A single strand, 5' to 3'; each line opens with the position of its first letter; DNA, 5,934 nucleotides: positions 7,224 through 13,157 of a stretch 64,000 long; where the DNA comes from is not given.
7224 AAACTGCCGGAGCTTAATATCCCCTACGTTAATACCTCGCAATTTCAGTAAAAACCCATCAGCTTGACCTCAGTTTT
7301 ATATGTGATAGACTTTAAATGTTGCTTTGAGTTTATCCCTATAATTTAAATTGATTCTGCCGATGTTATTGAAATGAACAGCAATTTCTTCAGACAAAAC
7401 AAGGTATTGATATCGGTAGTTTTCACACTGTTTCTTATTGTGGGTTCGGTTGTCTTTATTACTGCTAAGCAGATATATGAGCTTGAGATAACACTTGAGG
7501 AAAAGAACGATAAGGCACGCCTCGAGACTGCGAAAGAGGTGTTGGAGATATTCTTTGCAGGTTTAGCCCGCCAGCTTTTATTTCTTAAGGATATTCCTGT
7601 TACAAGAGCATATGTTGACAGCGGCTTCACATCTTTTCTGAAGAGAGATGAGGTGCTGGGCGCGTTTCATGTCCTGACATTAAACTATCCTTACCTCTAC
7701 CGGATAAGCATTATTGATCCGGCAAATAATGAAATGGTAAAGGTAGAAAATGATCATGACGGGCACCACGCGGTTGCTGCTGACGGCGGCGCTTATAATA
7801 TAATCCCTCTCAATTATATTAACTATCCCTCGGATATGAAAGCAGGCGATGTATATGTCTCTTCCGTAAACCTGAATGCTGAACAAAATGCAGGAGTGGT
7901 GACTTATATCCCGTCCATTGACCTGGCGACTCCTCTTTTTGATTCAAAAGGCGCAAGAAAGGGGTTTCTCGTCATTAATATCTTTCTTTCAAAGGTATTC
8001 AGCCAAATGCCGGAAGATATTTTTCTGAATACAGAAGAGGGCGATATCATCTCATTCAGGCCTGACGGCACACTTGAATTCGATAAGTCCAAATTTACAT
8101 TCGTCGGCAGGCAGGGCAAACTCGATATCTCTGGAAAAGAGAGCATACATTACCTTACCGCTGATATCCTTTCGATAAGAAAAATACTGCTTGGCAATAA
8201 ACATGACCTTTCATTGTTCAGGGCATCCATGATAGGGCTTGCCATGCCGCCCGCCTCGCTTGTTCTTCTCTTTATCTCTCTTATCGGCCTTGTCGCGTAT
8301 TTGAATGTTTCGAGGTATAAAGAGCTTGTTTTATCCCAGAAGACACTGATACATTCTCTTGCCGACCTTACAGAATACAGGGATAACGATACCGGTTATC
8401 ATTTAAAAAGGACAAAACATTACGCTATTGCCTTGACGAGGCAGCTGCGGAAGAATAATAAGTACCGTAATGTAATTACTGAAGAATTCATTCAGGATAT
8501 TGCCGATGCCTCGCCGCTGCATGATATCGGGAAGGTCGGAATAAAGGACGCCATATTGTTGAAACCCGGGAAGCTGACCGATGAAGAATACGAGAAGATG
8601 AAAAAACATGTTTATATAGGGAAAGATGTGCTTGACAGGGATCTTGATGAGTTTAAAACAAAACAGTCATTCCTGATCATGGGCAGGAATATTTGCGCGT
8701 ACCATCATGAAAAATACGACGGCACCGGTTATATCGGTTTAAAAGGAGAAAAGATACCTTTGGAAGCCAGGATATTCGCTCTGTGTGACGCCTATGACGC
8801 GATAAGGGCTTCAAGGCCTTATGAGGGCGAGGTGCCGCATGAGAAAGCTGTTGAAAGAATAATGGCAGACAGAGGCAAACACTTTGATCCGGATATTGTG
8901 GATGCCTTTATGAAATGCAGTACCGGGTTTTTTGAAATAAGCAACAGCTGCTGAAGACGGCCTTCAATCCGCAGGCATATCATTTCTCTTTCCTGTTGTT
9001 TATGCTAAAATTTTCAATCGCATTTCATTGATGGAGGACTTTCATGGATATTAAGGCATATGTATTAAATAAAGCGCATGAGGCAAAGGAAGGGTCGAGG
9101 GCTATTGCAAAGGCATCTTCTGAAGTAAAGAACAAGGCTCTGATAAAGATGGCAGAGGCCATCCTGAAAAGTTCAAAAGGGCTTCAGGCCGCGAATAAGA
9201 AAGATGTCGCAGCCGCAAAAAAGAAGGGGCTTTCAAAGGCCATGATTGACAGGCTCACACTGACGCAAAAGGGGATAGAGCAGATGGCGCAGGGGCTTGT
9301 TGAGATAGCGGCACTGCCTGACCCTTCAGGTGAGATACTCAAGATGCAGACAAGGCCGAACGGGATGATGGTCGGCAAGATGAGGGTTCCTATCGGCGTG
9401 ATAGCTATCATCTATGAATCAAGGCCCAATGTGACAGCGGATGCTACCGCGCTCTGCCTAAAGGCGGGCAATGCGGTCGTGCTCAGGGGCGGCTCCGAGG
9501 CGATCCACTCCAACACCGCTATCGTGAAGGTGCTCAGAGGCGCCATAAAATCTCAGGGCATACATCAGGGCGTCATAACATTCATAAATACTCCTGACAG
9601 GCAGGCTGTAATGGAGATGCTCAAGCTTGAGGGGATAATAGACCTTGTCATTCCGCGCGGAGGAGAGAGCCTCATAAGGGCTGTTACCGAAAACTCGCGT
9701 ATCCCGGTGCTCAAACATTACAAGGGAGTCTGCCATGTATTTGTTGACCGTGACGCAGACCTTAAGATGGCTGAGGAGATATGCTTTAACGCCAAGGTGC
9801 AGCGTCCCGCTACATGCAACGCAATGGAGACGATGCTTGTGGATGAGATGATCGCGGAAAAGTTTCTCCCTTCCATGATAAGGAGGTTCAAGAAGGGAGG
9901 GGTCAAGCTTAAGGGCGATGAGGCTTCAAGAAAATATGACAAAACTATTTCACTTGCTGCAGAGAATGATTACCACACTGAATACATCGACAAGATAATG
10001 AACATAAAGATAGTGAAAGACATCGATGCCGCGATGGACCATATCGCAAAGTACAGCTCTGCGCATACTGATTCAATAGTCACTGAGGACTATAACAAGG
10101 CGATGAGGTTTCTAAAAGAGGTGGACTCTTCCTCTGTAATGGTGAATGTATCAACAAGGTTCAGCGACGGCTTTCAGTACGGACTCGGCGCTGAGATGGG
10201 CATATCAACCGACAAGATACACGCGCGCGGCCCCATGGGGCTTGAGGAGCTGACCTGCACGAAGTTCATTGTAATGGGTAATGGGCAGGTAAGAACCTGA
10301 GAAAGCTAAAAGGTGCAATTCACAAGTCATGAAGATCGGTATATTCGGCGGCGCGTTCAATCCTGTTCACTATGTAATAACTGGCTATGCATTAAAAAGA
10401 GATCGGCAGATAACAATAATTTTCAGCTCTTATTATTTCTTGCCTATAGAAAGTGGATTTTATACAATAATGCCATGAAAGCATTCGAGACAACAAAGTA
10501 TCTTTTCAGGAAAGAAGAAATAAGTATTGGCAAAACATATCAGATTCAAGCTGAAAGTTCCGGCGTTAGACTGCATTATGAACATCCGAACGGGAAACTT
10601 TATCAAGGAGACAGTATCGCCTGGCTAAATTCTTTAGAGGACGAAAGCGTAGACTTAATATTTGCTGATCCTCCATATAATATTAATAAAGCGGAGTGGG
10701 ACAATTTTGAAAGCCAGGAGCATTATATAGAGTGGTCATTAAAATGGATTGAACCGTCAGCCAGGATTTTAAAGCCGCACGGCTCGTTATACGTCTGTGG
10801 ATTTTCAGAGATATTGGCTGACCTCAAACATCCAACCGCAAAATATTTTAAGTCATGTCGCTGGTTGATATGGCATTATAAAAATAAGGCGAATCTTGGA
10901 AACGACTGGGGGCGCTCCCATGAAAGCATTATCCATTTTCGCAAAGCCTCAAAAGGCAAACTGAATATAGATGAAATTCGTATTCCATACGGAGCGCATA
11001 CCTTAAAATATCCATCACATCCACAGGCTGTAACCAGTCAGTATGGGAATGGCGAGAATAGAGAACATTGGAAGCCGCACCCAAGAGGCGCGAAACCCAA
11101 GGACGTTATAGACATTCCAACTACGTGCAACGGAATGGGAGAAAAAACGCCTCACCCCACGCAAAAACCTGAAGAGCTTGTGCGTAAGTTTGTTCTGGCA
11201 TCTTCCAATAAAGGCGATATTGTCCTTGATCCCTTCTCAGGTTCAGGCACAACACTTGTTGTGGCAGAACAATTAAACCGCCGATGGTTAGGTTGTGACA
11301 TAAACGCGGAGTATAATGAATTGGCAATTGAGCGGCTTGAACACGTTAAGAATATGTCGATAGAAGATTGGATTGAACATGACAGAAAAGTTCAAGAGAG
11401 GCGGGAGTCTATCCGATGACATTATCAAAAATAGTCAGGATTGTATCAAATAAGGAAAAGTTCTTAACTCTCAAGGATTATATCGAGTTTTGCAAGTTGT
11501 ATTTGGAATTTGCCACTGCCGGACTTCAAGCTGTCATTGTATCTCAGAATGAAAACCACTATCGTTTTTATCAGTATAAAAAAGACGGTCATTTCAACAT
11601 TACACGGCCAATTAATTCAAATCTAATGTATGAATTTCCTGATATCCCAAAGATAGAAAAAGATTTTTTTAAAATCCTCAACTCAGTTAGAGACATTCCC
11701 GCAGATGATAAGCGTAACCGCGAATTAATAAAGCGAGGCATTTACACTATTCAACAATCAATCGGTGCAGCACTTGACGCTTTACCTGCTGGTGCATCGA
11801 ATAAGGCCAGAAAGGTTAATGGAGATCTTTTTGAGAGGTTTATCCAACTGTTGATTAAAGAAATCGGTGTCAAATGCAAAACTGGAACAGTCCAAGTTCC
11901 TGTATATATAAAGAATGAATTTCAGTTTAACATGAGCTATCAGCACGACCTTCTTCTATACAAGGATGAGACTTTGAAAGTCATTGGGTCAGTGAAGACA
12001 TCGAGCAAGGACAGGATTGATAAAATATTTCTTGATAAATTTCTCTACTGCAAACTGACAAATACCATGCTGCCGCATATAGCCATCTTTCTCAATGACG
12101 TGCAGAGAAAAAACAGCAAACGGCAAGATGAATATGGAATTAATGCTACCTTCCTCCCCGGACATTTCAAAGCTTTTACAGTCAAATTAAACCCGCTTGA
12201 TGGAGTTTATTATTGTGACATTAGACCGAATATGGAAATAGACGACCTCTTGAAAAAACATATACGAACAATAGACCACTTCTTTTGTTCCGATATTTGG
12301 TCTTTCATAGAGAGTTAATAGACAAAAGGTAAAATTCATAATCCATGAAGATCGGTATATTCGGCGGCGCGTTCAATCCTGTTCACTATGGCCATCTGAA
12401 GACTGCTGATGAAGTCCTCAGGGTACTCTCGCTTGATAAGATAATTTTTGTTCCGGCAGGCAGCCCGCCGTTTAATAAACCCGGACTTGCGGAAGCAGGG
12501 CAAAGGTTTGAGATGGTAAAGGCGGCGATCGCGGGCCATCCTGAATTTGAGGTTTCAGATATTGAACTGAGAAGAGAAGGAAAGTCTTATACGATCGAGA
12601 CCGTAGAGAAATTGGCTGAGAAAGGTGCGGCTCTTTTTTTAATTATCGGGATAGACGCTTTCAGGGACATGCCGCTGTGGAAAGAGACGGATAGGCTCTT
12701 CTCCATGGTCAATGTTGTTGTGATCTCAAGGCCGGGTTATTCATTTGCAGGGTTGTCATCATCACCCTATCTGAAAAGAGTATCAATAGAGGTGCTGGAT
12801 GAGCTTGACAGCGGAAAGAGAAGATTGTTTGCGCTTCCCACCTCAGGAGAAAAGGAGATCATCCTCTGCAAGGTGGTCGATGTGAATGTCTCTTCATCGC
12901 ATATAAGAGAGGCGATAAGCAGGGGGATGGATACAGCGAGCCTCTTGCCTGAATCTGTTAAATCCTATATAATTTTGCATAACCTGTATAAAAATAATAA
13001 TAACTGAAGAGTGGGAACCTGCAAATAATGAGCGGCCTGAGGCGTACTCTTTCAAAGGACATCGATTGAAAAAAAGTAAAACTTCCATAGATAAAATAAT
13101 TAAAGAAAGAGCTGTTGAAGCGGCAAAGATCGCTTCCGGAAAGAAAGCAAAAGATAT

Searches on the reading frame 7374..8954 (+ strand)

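Call 74: search_protein_families(library=pfam, proteins=[window:7374-8954:+], max_evalue=0.00001)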
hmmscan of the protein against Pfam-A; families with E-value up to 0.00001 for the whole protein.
window:7374-8954:+ (526 aa): 3 families
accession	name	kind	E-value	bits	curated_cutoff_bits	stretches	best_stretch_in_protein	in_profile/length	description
PF13487.12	HD_5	-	2.7e-19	70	27.2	1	367-508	33-170/170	HD domain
PF01966.28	HD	-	2.5e-14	54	22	1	341-476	2-115/116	HD domain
PF21623.3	HK_sensor_dom_bact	-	4.5e-09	36.3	27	1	104-208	63-165/253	Bacterial histidine kinase, sensor domain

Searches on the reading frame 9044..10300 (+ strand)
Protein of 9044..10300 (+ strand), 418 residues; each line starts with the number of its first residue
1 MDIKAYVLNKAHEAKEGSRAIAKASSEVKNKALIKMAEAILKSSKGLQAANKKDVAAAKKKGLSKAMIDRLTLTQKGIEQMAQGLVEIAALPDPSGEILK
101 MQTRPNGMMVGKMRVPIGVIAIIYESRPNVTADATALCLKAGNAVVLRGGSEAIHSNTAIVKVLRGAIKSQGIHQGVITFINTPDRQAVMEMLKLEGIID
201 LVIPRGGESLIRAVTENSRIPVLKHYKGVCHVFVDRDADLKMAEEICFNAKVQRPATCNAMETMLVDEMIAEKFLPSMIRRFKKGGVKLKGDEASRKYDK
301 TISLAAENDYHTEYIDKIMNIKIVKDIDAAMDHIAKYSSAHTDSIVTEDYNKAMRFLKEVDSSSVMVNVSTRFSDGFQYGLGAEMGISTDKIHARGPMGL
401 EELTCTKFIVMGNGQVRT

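Call 74: search_protein_families(library=pfam, proteins=[window:9044-10300:+], max_evalue=0.00001)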
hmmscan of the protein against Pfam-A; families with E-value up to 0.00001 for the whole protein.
window:9044-10300:+ (418 aa): 1 family
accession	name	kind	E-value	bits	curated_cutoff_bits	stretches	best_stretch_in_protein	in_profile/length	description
PF00171.27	Aldedh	-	2e-19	70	23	1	14-287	28-298/461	Aldehyde dehydrogenase family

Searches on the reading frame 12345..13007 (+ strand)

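Call 74: search_protein_families(library=pfam, proteins=[window:12345-13007:+], max_evalue=0.00001)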
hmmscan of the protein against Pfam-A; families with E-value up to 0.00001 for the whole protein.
window:12345-13007:+ (220 aa): 1 family
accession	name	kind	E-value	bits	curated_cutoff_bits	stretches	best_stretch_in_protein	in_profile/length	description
PF01467.32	CTP_transf_like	-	7.7e-25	88.1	21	1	5-189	1-132/133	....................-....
